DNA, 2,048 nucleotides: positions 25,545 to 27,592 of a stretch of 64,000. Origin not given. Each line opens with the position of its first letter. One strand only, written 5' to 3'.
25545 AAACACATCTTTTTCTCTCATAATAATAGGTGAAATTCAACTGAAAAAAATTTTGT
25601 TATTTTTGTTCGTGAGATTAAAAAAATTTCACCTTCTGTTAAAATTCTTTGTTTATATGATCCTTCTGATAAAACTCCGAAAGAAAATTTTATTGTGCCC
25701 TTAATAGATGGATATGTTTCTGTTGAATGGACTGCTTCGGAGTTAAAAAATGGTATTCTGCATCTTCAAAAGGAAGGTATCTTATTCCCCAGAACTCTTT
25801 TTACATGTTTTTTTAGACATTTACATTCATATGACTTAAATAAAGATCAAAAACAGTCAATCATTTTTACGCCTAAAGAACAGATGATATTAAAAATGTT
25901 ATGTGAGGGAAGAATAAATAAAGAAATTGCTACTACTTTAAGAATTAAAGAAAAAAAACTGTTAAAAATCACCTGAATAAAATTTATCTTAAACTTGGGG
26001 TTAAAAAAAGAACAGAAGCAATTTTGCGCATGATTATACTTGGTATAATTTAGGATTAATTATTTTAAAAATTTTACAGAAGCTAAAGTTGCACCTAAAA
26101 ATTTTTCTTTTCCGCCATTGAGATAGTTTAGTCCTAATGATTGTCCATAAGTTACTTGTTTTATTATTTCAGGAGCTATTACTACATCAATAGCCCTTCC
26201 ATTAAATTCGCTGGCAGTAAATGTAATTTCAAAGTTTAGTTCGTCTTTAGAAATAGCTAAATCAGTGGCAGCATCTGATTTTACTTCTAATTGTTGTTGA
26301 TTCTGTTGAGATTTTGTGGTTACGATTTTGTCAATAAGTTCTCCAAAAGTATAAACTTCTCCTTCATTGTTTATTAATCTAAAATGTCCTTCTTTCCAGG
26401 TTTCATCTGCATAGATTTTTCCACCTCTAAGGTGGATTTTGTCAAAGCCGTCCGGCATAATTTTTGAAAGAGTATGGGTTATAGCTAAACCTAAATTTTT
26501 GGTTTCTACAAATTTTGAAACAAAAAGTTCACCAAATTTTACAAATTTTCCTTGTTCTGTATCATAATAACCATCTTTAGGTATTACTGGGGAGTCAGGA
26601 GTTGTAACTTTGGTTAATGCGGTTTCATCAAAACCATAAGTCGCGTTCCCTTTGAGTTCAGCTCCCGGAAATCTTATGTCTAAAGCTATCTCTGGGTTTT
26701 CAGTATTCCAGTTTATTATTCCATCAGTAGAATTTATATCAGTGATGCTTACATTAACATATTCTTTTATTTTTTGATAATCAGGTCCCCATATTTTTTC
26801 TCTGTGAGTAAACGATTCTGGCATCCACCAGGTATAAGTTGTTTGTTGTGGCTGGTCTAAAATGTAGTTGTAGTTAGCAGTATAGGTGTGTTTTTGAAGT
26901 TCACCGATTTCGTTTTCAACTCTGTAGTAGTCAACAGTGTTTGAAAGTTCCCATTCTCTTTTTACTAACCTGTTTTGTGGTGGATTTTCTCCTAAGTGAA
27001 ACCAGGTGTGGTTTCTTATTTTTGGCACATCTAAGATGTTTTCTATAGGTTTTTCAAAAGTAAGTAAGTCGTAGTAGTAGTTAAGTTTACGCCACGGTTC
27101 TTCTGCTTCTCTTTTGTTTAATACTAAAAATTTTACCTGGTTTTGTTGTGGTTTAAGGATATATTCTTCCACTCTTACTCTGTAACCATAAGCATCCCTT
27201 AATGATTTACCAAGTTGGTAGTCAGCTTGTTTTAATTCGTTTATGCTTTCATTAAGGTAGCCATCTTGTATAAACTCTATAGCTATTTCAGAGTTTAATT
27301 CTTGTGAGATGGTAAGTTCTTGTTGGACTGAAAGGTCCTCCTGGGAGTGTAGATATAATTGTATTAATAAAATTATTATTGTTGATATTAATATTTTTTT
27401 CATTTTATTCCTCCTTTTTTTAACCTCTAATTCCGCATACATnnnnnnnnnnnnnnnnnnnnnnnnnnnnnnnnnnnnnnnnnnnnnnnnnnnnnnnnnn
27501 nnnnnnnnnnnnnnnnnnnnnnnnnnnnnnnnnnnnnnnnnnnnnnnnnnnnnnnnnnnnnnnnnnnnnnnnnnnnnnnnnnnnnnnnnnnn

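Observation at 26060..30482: ECF sigma/anti-sigma envelope module whose anti-sigma factor carries a CBM48/AMPK-beta glycogen-binding-like sensor domain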

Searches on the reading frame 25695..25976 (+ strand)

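Call 76: search_protein_families(library=pfam, proteins=[window:25695-25976:+], max_evalue=0.01)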
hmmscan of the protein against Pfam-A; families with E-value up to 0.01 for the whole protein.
window:25695-25976:+ (93 aa): 1 family
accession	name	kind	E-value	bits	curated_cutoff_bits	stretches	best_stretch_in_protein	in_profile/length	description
PF00196.25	GerE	-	5.6e-06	26.3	23.5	1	58-87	3-32/57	Bacterial regulatory proteins, luxR family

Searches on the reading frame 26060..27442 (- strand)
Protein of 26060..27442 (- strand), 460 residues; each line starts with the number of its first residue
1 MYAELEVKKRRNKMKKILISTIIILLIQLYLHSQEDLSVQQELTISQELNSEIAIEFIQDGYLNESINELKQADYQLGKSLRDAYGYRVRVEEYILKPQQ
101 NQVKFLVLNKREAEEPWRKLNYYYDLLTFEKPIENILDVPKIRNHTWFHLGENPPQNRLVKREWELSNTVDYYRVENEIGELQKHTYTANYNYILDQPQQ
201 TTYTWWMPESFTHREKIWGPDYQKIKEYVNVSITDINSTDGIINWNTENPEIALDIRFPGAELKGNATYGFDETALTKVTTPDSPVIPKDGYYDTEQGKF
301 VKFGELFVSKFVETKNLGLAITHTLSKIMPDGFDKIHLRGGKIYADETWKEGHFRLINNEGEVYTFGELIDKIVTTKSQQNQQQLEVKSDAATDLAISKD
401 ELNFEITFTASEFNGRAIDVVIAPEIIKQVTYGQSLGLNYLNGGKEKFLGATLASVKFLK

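Call 3: search_protein_families(library=pfam, proteins=[window:26060-27442:-], max_evalue=1)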
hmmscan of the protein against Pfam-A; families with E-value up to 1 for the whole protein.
window:26060-27442:- (460 aa): 0 families

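Call 4: search_protein_families(library=ncbifam, proteins=[window:26060-27442:-], max_evalue=1)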
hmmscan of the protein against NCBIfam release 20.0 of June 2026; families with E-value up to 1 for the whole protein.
window:26060-27442:- (460 aa): 2 families
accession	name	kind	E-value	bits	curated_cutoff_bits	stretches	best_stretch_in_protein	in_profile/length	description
NF041428.1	TrsH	subfamily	0.0047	17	150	1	14-85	1-77/149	TrsH/TraH family protein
NF041014.1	pilin_ComGG_2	equivalog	0.37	11.5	40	1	17-79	12-74/101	competence type IV pilus minor pilin ComGG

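Call 34: find_homologous_proteins(query=window:26060-27403:-)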
Query window:26060-27403:- (447 aa): 2 proteins with E <= 0.001 among 5852 candidates.
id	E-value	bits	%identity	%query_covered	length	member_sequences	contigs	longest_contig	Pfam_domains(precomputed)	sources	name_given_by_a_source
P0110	0.0e+0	1011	100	100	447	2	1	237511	-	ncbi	ncbi:MAG: hypothetical protein ABDH23_02950 [Endomicrobiia bacterium]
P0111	1.1e-238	810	82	94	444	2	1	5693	-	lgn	-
